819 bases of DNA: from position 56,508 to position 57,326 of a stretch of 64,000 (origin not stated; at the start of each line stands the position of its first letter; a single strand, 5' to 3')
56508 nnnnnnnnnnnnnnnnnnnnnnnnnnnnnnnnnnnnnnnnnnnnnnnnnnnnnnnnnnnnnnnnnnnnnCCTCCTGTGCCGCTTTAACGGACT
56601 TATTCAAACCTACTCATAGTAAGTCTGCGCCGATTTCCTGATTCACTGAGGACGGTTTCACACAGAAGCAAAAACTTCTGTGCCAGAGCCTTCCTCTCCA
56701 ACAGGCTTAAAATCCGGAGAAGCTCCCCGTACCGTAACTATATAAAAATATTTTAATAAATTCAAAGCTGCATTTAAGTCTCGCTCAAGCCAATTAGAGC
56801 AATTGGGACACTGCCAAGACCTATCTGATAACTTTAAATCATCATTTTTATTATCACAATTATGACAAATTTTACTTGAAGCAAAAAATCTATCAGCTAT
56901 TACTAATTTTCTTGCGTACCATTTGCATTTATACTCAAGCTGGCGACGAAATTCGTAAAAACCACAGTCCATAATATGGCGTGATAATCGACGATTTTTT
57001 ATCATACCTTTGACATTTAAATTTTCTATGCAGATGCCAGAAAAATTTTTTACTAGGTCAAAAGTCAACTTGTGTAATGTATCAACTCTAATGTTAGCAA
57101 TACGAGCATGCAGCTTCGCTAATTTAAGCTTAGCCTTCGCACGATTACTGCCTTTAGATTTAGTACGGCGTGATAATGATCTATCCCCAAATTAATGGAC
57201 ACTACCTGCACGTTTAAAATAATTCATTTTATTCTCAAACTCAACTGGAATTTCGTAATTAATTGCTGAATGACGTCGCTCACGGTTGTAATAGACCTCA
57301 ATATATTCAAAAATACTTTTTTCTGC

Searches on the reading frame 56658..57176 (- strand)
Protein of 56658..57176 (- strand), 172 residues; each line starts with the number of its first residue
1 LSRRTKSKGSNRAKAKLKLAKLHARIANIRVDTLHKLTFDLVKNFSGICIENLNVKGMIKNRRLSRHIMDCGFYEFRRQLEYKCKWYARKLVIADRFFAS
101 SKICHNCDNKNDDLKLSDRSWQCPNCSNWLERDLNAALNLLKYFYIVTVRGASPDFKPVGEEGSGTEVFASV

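Call 24: search_protein_families(library=ncbifam, proteins=[window:56658-57176:-], max_evalue=0.01)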
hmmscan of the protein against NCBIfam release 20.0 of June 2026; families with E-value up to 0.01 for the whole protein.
window:56658-57176:- (172 aa): 6 families
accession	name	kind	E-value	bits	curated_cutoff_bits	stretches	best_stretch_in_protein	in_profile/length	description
NF038281.1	IS200_TnpB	exception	2.1e-50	171.9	425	1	1-142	216-357/360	IS200/IS605 family element RNA-guided endonuclease TnpB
NF040570.1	guided_TnpB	subfamily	3.1e-46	158.4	100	1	2-142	239-388/389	RNA-guided endonuclease TnpB family protein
NF038280.1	IS607_TnpB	exception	6.5e-45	153.9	350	1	2-154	249-403/431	IS607 family element RNA-guided endonuclease TnpB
TIGR01766.2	TIGR01766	domain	1.2e-09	38.5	32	1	28-93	3-75/82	IS200/IS605 family accessory protein TnpB-related protein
NF038192.1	V_cas_c2c8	exception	9.4e-09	34.9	350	1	6-60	330-384/457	type V CRISPR-associated protein C2c8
NF049972.1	CRISPR_Cas12f2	exception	0.00032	19.6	450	1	16-145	383-520/524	type V CRISPR-associated effector Cas12f2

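Call 37: search_dna_similar(query=window:56658-57176:-, collection=plasmids, mode=protein, max_rows=12)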
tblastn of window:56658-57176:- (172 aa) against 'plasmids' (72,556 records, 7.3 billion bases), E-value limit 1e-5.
Records with a match: 4015; places in all: 6760; records where one place covers at least 80% of the query: 2404.
Best place of each record, by identity: <60% 4015.
By first word of the organism name: Klebsiella 1244; Escherichia 546; Enterococcus 531; Bacillus 398; Salmonella 284; Campylobacter 102; Streptomyces 60; Borreliella 56; Clostridium 47; Borrelia 35; and 198 more.
By predicted mobility (MOB-suite, as given by PLSDB): conjugative 2159; non-mobilizable 1430; mobilizable 426.
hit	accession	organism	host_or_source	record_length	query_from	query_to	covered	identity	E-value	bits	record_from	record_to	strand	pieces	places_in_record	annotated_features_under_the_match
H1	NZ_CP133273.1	Candidatus Bealeia paramacronuclearis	Paramecium biaurelia US_Bl 15I1,Mixed ...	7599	1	160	92%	55.1%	1e-29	154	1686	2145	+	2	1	transposase | zinc ribbon domain-containing protein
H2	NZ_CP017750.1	Cupriavidus sp. USMAA2-4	cell culture,Sungai Pinang, Penang, ...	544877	1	165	96%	52.1%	8e-40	149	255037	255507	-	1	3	RNA-guided endonuclease TnpB family protein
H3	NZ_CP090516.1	Xylella fastidiosa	Cercis occidentalis,WGS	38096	1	165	96%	52.1%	5e-39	147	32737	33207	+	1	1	RNA-guided endonuclease TnpB family protein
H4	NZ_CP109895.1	Xylella fastidiosa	Vitis vinifera,cell culture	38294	1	165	96%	52.1%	5e-39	147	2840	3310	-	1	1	RNA-guided endonuclease TnpB family protein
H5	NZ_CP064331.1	Xylella fastidiosa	Vitis vinifera,WGS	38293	1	165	96%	52.1%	5e-39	147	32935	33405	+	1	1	RNA-guided endonuclease TnpB family protein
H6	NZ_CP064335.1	Xylella fastidiosa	Vitis vinifera,WGS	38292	1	165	96%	52.1%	5e-39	147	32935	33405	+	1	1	RNA-guided endonuclease TnpB family protein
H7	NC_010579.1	Xylella fastidiosa M23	-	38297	1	165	96%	52.1%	5e-39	147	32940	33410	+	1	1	RNA-guided endonuclease TnpB family protein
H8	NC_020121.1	Xylella fastidiosa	Prunus cerasifera (ornamental plum)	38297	1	165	96%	52.1%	5e-39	147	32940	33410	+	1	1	RNA-guided endonuclease TnpB family protein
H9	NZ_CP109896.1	Xylella fastidiosa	Rhamnus alaternus,cell culture,Leaf ...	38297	1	165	96%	52.1%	5e-39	147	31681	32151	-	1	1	RNA-guided endonuclease TnpB family protein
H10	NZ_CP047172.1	Xylella fastidiosa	Prunus avium,Leaf petioles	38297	1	165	96%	52.1%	5e-39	147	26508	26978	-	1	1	RNA-guided endonuclease TnpB family protein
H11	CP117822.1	Xylella fastidiosa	Vitis vinifera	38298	1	165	96%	52.1%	5e-39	147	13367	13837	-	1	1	RNA-guided endonuclease TnpB family protein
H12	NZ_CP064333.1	Xylella fastidiosa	Vitis vinifera,WGS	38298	1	165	96%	52.1%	5e-39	147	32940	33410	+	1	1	RNA-guided endonuclease TnpB family protein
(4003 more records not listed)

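Call 39: get_annotated_region(hit=H2, flank=2500)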
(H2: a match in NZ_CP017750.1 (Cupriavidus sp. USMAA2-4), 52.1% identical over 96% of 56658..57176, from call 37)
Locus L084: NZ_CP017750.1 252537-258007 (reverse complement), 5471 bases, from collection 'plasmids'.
description: Cupriavidus sp. USMAA2-4 isolate pure plasmid unnamed1, complete sequence
organism: Cupriavidus sp. USMAA2-4 (NCBI taxid 876364)
taxonomy: Bacteria; Pseudomonadota; Betaproteobacteria; Burkholderiales; Burkholderiaceae; Cupriavidus; Cupriavidus sp. USMAA2-4
host: -; source: cell culture,Sungai Pinang, Penang, Malaysia; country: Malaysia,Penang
typing (MOB-suite, as given by PLSDB): mobilizable; relaxase MOBP
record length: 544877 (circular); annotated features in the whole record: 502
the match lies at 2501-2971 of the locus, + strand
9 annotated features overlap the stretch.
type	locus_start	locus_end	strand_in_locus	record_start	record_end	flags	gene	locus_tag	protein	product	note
CDS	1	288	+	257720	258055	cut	-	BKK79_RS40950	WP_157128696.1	polymer-forming cytoskeletal protein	-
CDS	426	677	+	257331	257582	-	-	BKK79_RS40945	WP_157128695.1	hypothetical protein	-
CDS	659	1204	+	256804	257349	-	-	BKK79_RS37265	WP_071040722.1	AAA family ATPase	-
CDS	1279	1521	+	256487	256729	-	-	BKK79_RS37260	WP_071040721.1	hypothetical protein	-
CDS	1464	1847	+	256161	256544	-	-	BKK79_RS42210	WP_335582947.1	recombinase family protein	GO:0006310 - DNA recombination [Evidence IEA]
CDS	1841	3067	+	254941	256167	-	-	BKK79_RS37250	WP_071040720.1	RNA-guided endonuclease TnpB family protein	-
CDS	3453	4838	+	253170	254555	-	-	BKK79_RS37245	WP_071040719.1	hypothetical protein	-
CDS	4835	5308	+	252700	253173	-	-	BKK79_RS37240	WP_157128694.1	hypothetical protein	-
CDS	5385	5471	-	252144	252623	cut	-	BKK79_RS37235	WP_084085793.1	hypothetical protein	-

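Call 40: get_annotated_region(hit=H1, flank=2500)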
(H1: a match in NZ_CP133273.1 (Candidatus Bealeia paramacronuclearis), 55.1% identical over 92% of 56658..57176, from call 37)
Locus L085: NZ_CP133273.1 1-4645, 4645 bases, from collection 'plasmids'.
description: Candidatus Bealeia paramacronuclearis strain US_Bl 15I1 plasmid pBealeia3, complete sequence
organism: Candidatus Bealeia paramacronuclearis (NCBI taxid 1921001)
taxonomy: Bacteria; Pseudomonadota; Alphaproteobacteria; Holosporales; Holosporaceae; Candidatus Bealeia; Candidatus Bealeia paramacronuclearis
host: -; source: Paramecium biaurelia US_Bl 15I1,Mixed culture; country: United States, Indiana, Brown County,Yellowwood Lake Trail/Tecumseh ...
typing (MOB-suite, as given by PLSDB): non-mobilizable
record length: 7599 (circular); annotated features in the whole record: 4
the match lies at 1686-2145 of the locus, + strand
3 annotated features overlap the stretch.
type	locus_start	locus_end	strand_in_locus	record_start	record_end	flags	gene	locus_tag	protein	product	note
CDS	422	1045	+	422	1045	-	-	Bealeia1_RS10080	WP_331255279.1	IS607 family transposase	-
CDS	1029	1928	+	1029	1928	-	-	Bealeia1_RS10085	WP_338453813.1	transposase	-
CDS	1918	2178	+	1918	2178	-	-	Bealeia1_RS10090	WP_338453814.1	zinc ribbon domain-containing protein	-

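Call 41: find_homologous_proteins(query=window:56658-57176:-)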
Query window:56658-57176:- (172 aa): 368 proteins with E <= 0.001 among 392 candidates; the best 120 are listed.
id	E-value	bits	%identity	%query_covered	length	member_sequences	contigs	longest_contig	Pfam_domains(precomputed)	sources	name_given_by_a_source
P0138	8.7e-67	242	100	60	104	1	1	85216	PF07282.19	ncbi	-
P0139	6.3e-52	194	57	96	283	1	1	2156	PF01385.26,PF07282.19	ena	-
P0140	9.4e-49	183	57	96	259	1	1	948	PF01385.26,PF07282.19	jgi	jgi:putative transposase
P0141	1.4e-48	183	57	99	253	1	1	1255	PF01385.26,PF07282.19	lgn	-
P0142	1.8e-47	179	61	83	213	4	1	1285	PF01385.26,PF07282.19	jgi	jgi:putative transposase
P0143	2.1e-47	179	63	84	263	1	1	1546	PF01385.26,PF07282.19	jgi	jgi:putative transposase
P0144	2.8e-47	178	57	93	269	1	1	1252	PF01385.26,PF07282.19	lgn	-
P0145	3.4e-47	178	65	80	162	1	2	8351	PF01385.26,PF07282.19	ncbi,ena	-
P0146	4.0e-47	178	63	76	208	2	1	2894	PF01385.26,PF07282.19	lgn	-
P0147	1.5e-46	176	56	93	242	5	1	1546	PF01385.26,PF07282.19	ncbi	-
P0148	1.6e-46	176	57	96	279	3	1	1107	PF01385.26,PF07282.19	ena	-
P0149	3.6e-46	175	57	96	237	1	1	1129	PF01385.26,PF07282.19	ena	-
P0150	4.3e-46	175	56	97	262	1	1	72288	PF01385.26,PF07282.19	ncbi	-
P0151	4.4e-46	175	55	93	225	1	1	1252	PF01385.26,PF07282.19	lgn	-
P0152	5.9e-46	174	61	80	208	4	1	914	PF01385.26,PF07282.19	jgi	-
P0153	7.8e-46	174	57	93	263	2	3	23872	PF01385.26,PF07282.19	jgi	jgi:putative transposase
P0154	7.9e-46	174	55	96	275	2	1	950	PF01385.26,PF07282.19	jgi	jgi:putative transposase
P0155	1.0e-45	173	55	96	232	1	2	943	PF01385.26,PF07282.19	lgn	-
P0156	1.4e-45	173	56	93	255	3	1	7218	PF01385.26,PF07282.19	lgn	-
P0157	1.9e-45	172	56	100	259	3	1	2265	PF01385.26,PF07282.19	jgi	jgi:putative transposase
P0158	2.7e-45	172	56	97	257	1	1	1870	PF01385.26,PF07282.19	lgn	-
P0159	3.7e-45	172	61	81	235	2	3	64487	PF01385.26,PF07282.19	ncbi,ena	-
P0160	3.8e-45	172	55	90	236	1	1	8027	PF01385.26,PF07282.19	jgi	jgi:putative transposase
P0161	7.1e-45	171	54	93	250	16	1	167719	PF01385.26,PF07282.19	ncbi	-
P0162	7.7e-45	171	57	92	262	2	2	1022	PF01385.26,PF07282.19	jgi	jgi:putative transposase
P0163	7.9e-45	170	54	96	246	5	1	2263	PF01385.26,PF07282.19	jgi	jgi:putative transposase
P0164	1.2e-44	170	62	80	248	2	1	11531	PF01385.26,PF07282.19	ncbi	-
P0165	1.3e-44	170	53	94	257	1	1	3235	PF01385.26,PF07282.19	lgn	-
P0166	1.4e-44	170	61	79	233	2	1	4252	PF01385.26,PF07282.19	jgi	-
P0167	1.6e-44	170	62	81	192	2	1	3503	PF01385.26,PF07282.19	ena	-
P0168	2.2e-44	169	54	95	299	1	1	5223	PF01385.26,PF07282.19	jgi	-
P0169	2.2e-44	169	60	81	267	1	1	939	PF01385.26,PF07282.19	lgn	-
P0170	2.5e-44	169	54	96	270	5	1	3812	PF01385.26,PF07282.19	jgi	jgi:putative transposase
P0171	3.1e-44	169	56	96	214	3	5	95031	PF01385.26,PF07282.19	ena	-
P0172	4.3e-44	168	55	96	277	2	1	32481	PF01385.26,PF07282.19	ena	-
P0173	4.5e-44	168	55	85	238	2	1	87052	PF00376.30,PF13411.13,PF01385.26,PF07282.19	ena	-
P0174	5.1e-44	168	59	83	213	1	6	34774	PF01385.26,PF07282.19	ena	-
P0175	5.8e-44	168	54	93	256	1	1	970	PF01385.26,PF07282.19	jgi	jgi:putative transposase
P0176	6.3e-44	168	56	96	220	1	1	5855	PF01385.26,PF07282.19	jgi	jgi:putative transposase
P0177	6.4e-44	168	55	96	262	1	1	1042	PF01385.26,PF07282.19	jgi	jgi:putative transposase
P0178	6.8e-44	167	58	85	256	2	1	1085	PF01385.26,PF07282.19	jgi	jgi:putative transposase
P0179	7.4e-44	167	58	79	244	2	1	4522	PF01385.26,PF07282.19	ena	-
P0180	7.9e-44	167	55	87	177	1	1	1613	PF01385.26,PF07282.19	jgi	jgi:putative transposase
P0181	8.7e-44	167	55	92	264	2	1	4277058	PF01385.26,PF07282.19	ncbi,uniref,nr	ncbi:MAG: RNA-guided endonuclease TnpB family protein [Candidatus Thiothrix putei]|uniref:RNA-guided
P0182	8.8e-44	167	61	83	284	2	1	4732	PF01385.26,PF07282.19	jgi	-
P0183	9.2e-44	167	56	93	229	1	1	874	PF01385.26,PF07282.19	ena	-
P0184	9.3e-44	167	60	78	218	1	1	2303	PF01385.26,PF07282.19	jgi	jgi:putative transposase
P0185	9.8e-44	167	55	93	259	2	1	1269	PF01385.26,PF07282.19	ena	-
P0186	1.1e-43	167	53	95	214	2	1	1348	PF01385.26,PF07282.19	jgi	jgi:putative transposase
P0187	1.3e-43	167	56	93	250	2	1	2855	PF01385.26,PF07282.19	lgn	-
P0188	1.6e-43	166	57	93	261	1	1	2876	PF01385.26,PF07282.19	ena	-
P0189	1.8e-43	166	59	85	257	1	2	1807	PF01385.26,PF07282.19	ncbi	ncbi:MAG: hypothetical protein NVS2B14_17680 [Chamaesiphon sp.]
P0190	2.1e-43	166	61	80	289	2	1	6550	PF01385.26,PF07282.19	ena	-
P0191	2.2e-43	166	54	93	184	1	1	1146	PF01385.26,PF07282.19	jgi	jgi:putative transposase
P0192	2.5e-43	166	57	81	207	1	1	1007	PF01385.26,PF07282.19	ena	-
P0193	3.0e-43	165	55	93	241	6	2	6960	PF01385.26,PF07282.19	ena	-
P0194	3.2e-43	165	61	80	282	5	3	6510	PF01385.26,PF07282.19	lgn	-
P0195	3.4e-43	165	53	95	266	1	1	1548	PF01385.26,PF07282.19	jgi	jgi:putative transposase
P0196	3.5e-43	165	62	76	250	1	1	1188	PF01385.26,PF07282.19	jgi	jgi:putative transposase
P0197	3.7e-43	165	55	93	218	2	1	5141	PF01385.26,PF07282.19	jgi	-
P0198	4.1e-43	165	61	79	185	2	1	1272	PF01385.26,PF07282.19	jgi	jgi:putative transposase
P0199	4.4e-43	165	56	93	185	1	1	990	PF01385.26,PF07282.19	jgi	jgi:putative transposase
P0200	4.6e-43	165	56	81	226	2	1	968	PF01385.26,PF07282.19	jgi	jgi:putative transposase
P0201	4.6e-43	165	60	80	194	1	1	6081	PF01385.26,PF07282.19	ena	-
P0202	4.7e-43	165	52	96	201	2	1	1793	PF01385.26,PF07282.19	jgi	jgi:putative transposase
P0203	5.1e-43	165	58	78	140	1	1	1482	PF01385.26,PF07282.19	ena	-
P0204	5.6e-43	164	53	94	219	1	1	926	PF01385.26,PF07282.19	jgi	jgi:putative transposase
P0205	6.6e-43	164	54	97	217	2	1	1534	PF01385.26,PF07282.19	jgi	-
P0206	6.9e-43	164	59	80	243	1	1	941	PF01385.26,PF07282.19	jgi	jgi:putative transposase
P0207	8.6e-43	164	55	88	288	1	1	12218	PF01385.26,PF07282.19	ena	-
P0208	1.1e-42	164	53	100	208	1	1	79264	PF01385.26,PF07282.19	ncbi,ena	-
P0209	1.3e-42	163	57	82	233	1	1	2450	PF01385.26,PF07282.19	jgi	jgi:putative transposase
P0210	1.4e-42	163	59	78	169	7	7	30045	PF01385.26,PF07282.19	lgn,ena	-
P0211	1.7e-42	163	52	96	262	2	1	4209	PF01385.26,PF07282.19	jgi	jgi:putative transposase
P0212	1.7e-42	163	51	98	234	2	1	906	PF01385.26,PF07282.19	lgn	-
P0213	2.1e-42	163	55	93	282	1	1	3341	PF12728.14,PF00376.30,PF13411.13,PF01385.26,PF07282.19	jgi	jgi:putative transposase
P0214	2.2e-42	163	58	81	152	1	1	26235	PF01385.26,PF07282.19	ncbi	ncbi:TPA: RNA-guided endonuclease InsQ/TnpB family protein [Escherichia coli]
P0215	2.3e-42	162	57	81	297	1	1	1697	PF01385.26,PF07282.19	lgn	-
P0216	2.6e-42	162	52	98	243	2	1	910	PF01385.26,PF07282.19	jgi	jgi:putative transposase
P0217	2.9e-42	162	52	94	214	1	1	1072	PF01385.26,PF07282.19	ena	-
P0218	3.0e-42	162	50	97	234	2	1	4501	PF01385.26,PF07282.19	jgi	jgi:putative transposase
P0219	3.0e-42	162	54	96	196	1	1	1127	PF01385.26,PF07282.19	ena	-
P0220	3.2e-42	162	57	83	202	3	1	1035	PF01385.26,PF07282.19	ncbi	-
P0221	4.1e-42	162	51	93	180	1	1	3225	PF01385.26,PF07282.19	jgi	jgi:putative transposase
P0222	4.4e-42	162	55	93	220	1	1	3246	PF01385.26,PF07282.19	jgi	jgi:putative transposase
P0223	4.6e-42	161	55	93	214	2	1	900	PF01385.26,PF07282.19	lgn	-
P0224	4.7e-42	161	54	96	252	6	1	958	PF01385.26,PF07282.19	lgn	-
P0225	6.2e-42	161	54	96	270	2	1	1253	PF01385.26,PF07282.19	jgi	jgi:putative transposase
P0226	7.6e-42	161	54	82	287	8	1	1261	PF01385.26,PF07282.19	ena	-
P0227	7.9e-42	161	54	93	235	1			PF01385.26,PF07282.19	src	-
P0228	9.7e-42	160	59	80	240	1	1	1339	PF01385.26,PF07282.19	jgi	jgi:putative transposase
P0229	1.3e-41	160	55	93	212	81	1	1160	PF01385.26,PF07282.19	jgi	jgi:putative transposase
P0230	1.6e-41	160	56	81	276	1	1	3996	PF01385.26,PF07282.19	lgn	-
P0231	1.6e-41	160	57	78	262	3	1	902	PF01385.26,PF07282.19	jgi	jgi:putative transposase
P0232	1.7e-41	160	55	92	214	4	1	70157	PF01385.26,PF07282.19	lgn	-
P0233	1.9e-41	159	58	80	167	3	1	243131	PF01385.26,PF07282.19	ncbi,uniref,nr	ncbi:transposase [Okeania sp. KiyG1]|uniref:RNA-guided endonuclease InsQ/TnpB family protein n=1 Tax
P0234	2.3e-41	159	53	90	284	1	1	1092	PF01385.26,PF07282.19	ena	-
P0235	2.4e-41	159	53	96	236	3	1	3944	PF01385.26,PF07282.19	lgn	-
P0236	2.7e-41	159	57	81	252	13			PF01385.26,PF07282.19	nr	nr:RNA-guided endonuclease TnpB family protein [Laspinema sp. D3d]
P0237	3.0e-41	159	58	83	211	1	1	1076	PF01385.26,PF07282.19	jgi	jgi:putative transposase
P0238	3.6e-41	159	52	91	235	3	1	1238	PF01385.26,PF07282.19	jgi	jgi:putative transposase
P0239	4.3e-41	158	53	92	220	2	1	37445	PF01385.26,PF07282.19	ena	-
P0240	4.5e-41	158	50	90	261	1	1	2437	PF01385.26,PF07282.19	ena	-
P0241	4.7e-41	158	52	96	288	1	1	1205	PF01385.26,PF07282.19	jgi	jgi:putative transposase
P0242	4.7e-41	158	52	94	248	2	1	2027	PF01385.26,PF07282.19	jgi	jgi:putative transposase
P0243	5.5e-41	158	52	91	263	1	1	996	PF01385.26,PF07282.19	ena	-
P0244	6.8e-41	158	57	81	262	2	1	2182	PF01385.26,PF07282.19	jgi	jgi:putative transposase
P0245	9.8e-41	157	53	93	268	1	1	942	PF01385.26,PF07282.19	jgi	jgi:putative transposase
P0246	1.0e-40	157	54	81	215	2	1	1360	PF01385.26,PF07282.19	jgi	jgi:putative transposase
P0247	1.1e-40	157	55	81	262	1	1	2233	PF01385.26,PF07282.19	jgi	jgi:putative transposase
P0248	1.1e-40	157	56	81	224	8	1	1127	PF01385.26,PF07282.19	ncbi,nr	ncbi:MAG: IS200/IS605 family element transposase accessory protein TnpB, partial [Okeania sp. SIO2D1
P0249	1.4e-40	157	50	84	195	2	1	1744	PF01385.26,PF07282.19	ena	-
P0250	1.5e-40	157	56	81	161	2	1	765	PF01385.26,PF24463.2,PF07282.19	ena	-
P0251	1.6e-40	156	51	89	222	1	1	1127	PF01385.26,PF07282.19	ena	-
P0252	1.6e-40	156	52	84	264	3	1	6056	PF01385.26,PF07282.19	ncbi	ncbi:RNA-guided endonuclease InsQ/TnpB family protein, partial [Aerosakkonemataceae cyanobacterium B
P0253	1.7e-40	156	50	95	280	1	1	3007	PF01385.26,PF07282.19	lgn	-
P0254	1.8e-40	156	52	91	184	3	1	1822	PF01385.26,PF07282.19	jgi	jgi:putative transposase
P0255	2.2e-40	156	54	83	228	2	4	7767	PF01385.26,PF07282.19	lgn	-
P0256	2.2e-40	156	49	94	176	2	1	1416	PF12760.13,PF01385.26,PF07282.19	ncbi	ncbi:MAG: RNA-guided endonuclease InsQ/TnpB family protein, partial [Nostoc sp.]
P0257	2.3e-40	156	53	96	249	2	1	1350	PF01385.26,PF07282.19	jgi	jgi:putative transposase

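Call 42: find_encoding_contigs(protein=P0145, flank=3000, max_places=3)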
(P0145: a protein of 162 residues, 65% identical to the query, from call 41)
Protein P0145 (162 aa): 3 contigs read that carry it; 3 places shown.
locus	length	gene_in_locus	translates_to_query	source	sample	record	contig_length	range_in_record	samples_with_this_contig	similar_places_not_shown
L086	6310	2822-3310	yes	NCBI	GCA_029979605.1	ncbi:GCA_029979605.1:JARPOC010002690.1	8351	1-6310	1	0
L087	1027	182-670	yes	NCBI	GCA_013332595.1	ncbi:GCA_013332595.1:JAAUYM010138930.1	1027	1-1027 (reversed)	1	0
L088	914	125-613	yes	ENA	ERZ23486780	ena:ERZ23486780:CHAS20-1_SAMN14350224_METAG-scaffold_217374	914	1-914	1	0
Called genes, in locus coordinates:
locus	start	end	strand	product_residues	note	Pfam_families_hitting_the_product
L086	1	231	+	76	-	?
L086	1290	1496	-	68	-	-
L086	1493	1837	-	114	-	-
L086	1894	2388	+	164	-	-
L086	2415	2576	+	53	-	PF13711:DUF4160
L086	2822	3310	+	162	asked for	PF01385:OrfB_IS605, PF07282:Cas12f1-like_TNB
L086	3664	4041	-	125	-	-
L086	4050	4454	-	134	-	PF12323:HTH_OrfB_IS605 (weak)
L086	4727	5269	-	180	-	-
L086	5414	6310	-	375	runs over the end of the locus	PF00724:Oxidored_FMN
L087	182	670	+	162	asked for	PF01385:OrfB_IS605, PF07282:Cas12f1-like_TNB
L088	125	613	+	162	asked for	PF01385:OrfB_IS605, PF07282:Cas12f1-like_TNB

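Call 43: find_encoding_contigs(protein=P0164, flank=3000, max_places=3)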
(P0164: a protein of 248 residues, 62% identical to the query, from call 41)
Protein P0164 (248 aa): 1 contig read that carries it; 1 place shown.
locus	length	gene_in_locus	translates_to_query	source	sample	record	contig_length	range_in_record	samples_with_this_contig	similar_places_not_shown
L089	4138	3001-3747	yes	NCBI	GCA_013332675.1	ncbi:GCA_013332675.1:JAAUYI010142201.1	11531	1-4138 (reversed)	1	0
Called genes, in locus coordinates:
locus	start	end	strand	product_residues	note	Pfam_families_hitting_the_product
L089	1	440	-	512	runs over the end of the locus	PF01019:G_glu_transpept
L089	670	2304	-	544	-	PF01979:Amidohydro_1, PF13382:Adenine_deam_C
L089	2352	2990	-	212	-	PF00156:Pribosyltran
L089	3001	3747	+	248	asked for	PF01385:OrfB_IS605, PF07282:Cas12f1-like_TNB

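Call 44: find_encoding_contigs(protein=P0139, flank=3000, max_places=3)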
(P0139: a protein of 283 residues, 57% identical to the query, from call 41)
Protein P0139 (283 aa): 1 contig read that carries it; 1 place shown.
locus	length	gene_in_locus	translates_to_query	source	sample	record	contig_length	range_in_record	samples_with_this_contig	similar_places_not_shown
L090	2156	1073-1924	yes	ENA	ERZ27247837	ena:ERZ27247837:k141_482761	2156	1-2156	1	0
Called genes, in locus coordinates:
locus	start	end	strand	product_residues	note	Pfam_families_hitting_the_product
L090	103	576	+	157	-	PF12728:HTH_17 (weak), PF13411:MerR_1, PF00376:MerR, PF00239:Resolvase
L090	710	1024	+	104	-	PF12323:HTH_OrfB_IS605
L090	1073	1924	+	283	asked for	PF01385:OrfB_IS605, PF07282:Cas12f1-like_TNB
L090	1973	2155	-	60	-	?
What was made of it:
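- The nearest TnpB homologues with readable context are IS607-type (calls 39, 40, 44).
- Tried and rejected: Single origin of the tnpB and tnpA remnants (one divergent IS605-type element): the nearest TnpB homologues are 55-65% identical, and those with readable context are IS607-type or fragments (calls 37, 39, 40, 41-44).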
